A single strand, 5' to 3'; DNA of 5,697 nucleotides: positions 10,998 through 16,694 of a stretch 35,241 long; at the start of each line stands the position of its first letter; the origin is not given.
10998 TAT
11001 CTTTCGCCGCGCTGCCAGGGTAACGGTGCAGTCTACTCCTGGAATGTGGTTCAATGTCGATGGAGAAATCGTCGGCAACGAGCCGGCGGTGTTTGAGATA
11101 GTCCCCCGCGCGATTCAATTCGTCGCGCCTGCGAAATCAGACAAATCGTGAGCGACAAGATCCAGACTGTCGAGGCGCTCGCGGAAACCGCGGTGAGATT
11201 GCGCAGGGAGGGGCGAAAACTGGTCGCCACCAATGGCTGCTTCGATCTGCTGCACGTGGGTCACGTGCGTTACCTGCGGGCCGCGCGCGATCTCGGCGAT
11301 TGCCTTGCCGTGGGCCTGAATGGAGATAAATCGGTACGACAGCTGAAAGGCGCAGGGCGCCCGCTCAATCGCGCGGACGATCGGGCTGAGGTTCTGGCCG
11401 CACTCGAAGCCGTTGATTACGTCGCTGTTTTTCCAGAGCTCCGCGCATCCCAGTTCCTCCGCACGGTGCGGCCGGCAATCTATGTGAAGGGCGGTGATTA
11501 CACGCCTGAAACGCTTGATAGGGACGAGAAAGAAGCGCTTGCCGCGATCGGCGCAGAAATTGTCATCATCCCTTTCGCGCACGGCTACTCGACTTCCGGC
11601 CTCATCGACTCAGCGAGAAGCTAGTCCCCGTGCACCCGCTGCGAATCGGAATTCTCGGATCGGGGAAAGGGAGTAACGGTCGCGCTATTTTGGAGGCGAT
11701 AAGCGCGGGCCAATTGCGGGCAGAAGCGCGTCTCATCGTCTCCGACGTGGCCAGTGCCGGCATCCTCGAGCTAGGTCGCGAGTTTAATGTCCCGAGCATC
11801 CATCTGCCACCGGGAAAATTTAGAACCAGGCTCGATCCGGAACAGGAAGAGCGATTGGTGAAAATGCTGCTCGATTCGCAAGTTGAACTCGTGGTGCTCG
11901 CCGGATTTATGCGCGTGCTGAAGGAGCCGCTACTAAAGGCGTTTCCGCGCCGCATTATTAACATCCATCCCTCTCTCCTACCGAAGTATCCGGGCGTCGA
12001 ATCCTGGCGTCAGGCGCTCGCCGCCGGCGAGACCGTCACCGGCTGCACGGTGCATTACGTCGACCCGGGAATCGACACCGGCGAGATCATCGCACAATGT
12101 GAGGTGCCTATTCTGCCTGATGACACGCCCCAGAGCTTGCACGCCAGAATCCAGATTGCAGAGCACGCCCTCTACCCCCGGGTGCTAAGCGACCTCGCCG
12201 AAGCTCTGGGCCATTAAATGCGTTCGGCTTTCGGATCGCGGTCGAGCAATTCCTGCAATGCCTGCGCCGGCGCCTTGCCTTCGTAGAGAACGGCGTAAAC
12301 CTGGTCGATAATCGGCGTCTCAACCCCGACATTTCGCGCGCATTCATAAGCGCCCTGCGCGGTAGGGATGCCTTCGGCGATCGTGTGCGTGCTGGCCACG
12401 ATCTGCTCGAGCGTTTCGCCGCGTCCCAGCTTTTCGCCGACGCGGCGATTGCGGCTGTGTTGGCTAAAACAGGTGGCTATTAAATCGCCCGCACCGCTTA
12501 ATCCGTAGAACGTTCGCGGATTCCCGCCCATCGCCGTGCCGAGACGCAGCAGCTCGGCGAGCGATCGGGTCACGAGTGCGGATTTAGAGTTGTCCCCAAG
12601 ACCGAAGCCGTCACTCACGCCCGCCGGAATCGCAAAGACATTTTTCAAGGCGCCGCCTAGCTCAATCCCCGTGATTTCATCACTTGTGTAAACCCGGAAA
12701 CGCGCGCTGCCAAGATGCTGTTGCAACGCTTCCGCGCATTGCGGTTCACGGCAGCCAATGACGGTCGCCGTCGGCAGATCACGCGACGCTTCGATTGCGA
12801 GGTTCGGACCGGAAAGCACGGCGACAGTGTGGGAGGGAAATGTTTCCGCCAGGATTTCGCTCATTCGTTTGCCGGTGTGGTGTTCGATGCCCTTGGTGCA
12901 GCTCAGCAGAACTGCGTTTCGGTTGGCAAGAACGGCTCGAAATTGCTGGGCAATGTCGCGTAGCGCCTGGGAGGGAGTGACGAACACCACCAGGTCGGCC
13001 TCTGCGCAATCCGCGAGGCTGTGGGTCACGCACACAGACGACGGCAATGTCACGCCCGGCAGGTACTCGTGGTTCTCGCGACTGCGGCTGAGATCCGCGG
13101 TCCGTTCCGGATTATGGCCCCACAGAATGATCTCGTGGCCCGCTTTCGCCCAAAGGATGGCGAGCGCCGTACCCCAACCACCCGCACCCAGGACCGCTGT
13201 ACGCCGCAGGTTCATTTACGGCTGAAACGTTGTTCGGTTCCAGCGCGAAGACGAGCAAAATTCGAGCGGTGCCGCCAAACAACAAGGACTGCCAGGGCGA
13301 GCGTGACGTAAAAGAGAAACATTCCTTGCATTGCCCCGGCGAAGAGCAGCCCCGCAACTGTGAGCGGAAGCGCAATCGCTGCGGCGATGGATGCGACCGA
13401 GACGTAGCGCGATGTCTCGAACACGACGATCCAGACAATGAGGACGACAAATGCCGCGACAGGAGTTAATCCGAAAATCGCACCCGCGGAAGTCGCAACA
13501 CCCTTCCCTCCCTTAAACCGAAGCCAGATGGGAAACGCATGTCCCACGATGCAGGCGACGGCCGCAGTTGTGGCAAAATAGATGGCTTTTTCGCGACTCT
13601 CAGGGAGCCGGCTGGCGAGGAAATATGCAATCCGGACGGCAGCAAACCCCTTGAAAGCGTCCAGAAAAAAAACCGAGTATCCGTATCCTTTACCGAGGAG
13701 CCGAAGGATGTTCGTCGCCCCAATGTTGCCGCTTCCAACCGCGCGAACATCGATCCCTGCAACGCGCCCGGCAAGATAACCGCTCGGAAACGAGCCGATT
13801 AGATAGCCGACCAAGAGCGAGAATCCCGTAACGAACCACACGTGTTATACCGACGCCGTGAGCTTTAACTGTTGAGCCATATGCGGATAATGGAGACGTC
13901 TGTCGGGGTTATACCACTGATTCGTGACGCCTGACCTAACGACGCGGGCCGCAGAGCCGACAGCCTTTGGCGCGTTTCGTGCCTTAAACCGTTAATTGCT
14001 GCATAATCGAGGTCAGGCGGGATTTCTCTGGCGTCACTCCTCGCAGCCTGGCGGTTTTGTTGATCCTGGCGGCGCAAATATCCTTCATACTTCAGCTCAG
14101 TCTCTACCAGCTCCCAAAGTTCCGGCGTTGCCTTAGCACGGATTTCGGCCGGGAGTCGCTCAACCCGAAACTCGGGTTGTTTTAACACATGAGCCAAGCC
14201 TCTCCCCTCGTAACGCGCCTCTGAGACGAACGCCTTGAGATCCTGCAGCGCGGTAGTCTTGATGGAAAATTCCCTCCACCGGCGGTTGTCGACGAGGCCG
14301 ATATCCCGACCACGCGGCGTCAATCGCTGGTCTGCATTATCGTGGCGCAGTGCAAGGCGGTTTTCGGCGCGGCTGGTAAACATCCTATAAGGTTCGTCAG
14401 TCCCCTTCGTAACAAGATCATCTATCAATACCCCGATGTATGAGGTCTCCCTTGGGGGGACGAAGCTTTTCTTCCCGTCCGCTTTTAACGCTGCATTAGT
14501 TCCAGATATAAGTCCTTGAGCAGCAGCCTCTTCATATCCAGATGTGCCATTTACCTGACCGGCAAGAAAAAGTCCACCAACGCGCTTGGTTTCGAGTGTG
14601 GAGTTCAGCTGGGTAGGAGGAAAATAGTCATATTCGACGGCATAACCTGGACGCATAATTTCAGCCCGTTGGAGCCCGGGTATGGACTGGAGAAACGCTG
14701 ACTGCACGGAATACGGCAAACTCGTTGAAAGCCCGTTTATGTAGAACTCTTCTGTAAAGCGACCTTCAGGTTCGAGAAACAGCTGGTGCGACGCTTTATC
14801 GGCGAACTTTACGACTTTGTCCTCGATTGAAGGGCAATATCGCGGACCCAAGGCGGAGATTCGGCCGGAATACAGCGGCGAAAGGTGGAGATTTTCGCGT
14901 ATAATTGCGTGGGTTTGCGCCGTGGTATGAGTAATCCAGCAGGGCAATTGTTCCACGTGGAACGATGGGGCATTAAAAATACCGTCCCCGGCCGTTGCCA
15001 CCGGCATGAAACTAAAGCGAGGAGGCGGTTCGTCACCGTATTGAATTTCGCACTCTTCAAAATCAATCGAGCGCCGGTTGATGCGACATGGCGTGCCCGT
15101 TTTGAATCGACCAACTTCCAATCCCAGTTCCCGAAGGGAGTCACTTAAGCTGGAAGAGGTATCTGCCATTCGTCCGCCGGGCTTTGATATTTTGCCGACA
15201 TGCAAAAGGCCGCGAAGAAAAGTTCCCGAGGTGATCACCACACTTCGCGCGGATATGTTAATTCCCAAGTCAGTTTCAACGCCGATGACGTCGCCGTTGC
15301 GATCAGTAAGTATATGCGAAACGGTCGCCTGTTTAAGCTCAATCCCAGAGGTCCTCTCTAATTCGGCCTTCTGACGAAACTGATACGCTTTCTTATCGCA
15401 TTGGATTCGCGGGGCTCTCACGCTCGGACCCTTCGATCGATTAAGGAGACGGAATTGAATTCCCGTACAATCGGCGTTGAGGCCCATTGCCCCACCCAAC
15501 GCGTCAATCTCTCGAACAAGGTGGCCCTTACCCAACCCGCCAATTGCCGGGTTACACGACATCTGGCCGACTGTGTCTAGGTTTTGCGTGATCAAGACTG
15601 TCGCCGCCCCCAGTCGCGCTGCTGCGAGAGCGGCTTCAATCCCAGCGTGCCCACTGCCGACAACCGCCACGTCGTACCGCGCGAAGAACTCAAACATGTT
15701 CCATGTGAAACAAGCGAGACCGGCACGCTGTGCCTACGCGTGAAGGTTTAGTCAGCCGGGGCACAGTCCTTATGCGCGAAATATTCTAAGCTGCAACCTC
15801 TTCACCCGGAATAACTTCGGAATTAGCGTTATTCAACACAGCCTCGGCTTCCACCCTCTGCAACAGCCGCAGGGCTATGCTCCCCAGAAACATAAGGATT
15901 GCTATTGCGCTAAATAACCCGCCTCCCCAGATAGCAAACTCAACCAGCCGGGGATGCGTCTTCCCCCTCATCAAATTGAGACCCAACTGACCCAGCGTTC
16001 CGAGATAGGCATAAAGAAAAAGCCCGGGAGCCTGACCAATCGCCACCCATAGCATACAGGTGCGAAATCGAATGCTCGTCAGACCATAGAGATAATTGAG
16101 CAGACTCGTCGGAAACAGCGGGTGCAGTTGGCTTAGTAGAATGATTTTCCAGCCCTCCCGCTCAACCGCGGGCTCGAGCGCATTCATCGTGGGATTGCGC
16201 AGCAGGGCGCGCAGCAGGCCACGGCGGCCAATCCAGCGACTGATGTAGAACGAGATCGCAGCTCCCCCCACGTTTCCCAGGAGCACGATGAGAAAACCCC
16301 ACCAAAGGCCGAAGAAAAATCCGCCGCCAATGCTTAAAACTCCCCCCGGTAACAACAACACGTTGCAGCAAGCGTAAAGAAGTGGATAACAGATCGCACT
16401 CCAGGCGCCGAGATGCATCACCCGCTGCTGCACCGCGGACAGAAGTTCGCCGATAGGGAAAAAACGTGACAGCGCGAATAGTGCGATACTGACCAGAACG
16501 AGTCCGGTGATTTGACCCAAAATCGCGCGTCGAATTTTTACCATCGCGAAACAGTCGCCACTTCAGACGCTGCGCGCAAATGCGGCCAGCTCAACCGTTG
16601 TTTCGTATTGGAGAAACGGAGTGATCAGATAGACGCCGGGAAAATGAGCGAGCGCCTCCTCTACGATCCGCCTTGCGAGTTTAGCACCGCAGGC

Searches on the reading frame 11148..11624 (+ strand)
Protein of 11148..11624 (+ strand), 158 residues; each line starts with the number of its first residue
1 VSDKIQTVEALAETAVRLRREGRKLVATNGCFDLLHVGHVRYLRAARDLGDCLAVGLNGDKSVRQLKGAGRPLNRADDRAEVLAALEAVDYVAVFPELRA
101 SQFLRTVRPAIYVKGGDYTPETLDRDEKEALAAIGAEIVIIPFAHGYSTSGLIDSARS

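Call 25: search_protein_families(library=pfam, proteins=[window:11148-11624:+], max_evalue=0.0001)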
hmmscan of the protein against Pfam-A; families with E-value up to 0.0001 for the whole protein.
window:11148-11624:+ (158 aa): 1 family
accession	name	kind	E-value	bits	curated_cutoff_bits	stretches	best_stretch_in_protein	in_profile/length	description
PF01467.32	CTP_transf_like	-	1.2e-15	58.4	21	1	28-142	2-113/133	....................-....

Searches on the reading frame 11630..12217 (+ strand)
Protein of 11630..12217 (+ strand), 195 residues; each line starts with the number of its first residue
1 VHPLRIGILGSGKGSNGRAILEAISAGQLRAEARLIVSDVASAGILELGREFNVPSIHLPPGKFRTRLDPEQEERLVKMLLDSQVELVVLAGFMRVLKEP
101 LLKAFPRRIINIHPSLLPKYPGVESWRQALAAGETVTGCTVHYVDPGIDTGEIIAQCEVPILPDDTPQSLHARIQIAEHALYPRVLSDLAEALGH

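Call 26: search_protein_families(library=pfam, proteins=[window:11630-12217:+], max_evalue=0.0001)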
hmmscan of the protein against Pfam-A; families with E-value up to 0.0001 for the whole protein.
window:11630-12217:+ (195 aa): 1 family
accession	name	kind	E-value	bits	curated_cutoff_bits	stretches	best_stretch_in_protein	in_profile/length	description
PF00551.24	Formyl_trans_N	-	1e-49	169.2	26.1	1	5-186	2-181/181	Formyl transferase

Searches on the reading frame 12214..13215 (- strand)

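Call 10: search_protein_families(library=pfam, proteins=[window:12214-13215:-], max_evalue=0.001)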
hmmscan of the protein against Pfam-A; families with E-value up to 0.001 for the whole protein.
window:12214-13215:- (333 aa): 5 families
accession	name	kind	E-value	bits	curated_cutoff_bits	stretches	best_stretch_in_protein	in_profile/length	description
PF07479.19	NAD_Gly3P_dh_C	-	1.2e-52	178.3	25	1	181-320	2-141/142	NAD-dependent glycerol-3-phosphate dehydrogenase C-terminus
PF01210.29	NAD_Gly3P_dh_N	-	8.4e-48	162.8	23.1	1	7-160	3-157/158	NAD-dependent glycerol-3-phosphate dehydrogenase N-terminus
PF20618.3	GPD_NAD_C_bact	-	4.6e-20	72.4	27.6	1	240-306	1-66/66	Bacterial GPD, NAD-dependent C-terminal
PF02558.23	ApbA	-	9.7e-08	32.2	22.2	1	7-113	2-106/150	Ketopantoate reductase PanE/ApbA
PF03807.23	F420_oxidored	-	2e-07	32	21.6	1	7-107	3-92/94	NADP oxidoreductase coenzyme F420-dependent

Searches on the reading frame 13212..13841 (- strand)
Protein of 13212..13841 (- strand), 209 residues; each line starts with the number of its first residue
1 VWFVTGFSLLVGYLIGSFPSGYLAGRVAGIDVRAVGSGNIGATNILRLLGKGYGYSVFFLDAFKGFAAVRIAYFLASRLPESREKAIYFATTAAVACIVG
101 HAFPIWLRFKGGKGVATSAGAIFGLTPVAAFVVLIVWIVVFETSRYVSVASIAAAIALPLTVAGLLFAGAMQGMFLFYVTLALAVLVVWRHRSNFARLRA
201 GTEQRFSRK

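Call 10: search_protein_families(library=pfam, proteins=[window:13212-13841:-], max_evalue=0.001)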
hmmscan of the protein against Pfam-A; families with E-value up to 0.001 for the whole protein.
window:13212-13841:- (209 aa): 1 family
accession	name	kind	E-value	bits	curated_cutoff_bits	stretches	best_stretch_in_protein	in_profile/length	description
PF02660.20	G3P_acyltransf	-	5.8e-53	179.8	24.1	1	11-198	1-164/164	Glycerol-3-phosphate acyltransferase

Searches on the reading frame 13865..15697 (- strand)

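Call 10: search_protein_families(library=pfam, proteins=[window:13865-15697:-], max_evalue=0.001)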
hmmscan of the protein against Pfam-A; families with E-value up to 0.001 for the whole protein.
window:13865-15697:- (610 aa): 6 families
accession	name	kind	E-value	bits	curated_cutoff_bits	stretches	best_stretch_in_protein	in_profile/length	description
PF01134.28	GIDA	-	7.6e-156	519.5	22.1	1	9-410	1-391/391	Glucose inhibited division protein A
PF13932.14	SAM_GIDA_C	-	7.3e-21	74.2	27.1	1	550-604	2-56/57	tRNA modifying enzyme MnmG/GidA C-terminal helical bundle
PF12831.13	FAD_oxidored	-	2.2e-07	31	27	1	9-40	1-32/416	FAD dependent oxidoreductase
PF21680.2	GIDA_C_1st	-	4e-07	31.1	24.7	1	473-544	20-95/96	tRNA modifying enzyme MnmG/GidA C-terminal helical domain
PF07992.20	Pyr_redox_2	-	1.1e-05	25.5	26.1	1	8-158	1-108/291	Pyridine nucleotide-disulphide oxidoreductase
PF00890.30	FAD_binding_2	-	0.00026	20.8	20.4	1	9-39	1-31/414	FAD binding domain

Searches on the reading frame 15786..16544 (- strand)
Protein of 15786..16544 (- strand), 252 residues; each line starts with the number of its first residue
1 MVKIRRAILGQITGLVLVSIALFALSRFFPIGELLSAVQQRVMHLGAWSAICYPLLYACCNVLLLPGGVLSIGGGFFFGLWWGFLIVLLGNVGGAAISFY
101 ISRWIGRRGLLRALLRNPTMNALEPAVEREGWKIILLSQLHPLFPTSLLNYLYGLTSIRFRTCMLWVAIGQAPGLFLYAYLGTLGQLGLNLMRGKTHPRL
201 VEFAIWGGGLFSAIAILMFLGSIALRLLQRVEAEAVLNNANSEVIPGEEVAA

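Call 10: search_protein_families(library=pfam, proteins=[window:15786-16544:-], max_evalue=0.001)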
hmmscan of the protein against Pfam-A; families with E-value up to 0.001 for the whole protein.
window:15786-16544:- (252 aa): 1 family
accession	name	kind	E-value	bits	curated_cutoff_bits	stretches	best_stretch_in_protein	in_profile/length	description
PF09335.16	VTT_dom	-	1.6e-28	100.1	33.9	1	65-183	1-122/123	VTT domain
